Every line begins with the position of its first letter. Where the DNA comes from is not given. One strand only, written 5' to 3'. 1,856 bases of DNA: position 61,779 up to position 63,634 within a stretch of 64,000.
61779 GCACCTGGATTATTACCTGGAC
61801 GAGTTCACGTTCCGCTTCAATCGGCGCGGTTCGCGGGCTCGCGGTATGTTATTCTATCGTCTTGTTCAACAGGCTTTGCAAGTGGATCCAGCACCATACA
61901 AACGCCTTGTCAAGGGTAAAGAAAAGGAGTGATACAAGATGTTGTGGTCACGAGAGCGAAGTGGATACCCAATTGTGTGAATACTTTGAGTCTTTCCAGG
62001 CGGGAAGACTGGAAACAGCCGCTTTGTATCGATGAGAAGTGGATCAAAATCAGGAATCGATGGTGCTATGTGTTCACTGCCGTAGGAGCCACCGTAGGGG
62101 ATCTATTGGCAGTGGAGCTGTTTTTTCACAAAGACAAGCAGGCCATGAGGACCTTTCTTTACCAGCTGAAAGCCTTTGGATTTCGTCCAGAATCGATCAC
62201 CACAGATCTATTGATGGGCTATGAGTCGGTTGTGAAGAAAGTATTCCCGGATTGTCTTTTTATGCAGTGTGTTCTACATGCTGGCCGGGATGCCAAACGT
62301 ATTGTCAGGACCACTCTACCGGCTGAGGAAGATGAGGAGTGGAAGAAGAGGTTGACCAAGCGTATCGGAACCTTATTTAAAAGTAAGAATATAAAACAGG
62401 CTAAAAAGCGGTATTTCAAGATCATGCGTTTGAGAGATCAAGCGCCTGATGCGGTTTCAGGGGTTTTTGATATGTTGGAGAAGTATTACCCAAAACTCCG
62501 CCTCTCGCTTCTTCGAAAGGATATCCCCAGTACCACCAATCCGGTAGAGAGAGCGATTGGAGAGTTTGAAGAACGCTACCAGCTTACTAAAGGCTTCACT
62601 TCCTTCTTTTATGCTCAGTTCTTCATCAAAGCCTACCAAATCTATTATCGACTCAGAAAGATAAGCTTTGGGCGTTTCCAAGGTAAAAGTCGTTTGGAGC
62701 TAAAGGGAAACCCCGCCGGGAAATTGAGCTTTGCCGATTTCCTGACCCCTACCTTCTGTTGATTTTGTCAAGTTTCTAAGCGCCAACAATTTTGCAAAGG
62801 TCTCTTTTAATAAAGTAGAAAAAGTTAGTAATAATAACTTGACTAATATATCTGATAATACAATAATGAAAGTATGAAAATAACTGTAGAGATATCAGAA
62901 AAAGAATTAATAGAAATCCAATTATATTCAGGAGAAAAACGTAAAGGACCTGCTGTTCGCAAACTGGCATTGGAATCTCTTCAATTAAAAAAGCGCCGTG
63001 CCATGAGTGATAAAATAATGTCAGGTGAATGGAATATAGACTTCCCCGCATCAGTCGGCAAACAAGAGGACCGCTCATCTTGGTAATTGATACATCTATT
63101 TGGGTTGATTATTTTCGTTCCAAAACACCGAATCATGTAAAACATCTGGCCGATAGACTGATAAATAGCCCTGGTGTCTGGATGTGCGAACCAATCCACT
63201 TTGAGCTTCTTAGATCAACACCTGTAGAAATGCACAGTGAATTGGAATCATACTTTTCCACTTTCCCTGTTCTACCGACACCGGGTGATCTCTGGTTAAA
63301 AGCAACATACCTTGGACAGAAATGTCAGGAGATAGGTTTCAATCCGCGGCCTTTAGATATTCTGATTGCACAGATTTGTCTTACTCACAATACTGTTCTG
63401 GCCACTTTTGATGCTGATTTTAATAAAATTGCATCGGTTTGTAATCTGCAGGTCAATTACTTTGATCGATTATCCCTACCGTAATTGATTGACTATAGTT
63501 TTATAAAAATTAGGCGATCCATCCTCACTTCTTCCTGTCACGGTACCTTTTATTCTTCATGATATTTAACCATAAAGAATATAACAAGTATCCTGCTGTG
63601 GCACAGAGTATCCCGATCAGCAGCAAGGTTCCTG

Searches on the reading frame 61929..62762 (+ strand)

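Call 27: search_protein_families(library=pfam, proteins=[window:61929-62762:+], max_evalue=0.0001)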
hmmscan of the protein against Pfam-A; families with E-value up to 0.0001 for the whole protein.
window:61929-62762:+ (277 aa): 3 families
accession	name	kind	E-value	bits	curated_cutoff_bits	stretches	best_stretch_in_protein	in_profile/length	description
PF13610.12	DDE_Tnp_IS240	-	1.1e-13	51.9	27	1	33-118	5-90/139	DDE domain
PF00872.24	Transposase_mut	-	3.5e-06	26.6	21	1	34-209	165-341/379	Transposase, Mutator family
PF03050.20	DDE_Tnp_IS66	-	8.4e-06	25.8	23.1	0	59-159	102-195/284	Transposase IS66 family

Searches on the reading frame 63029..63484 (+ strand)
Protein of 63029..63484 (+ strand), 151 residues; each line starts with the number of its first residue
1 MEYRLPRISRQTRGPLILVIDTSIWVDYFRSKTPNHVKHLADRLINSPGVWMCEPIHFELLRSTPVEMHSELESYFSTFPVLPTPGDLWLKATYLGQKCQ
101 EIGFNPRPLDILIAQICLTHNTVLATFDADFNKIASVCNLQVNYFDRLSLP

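Call 69: search_protein_families(library=pfam, proteins=[window:63029-63484:+], max_evalue=0.001)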
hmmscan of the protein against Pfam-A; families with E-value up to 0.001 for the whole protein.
window:63029-63484:+ (151 aa): 1 family
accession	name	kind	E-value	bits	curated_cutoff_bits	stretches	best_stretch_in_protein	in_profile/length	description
PF01850.27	PIN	-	1.2e-09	39.2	23.6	1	19-135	2-118/120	PIN domain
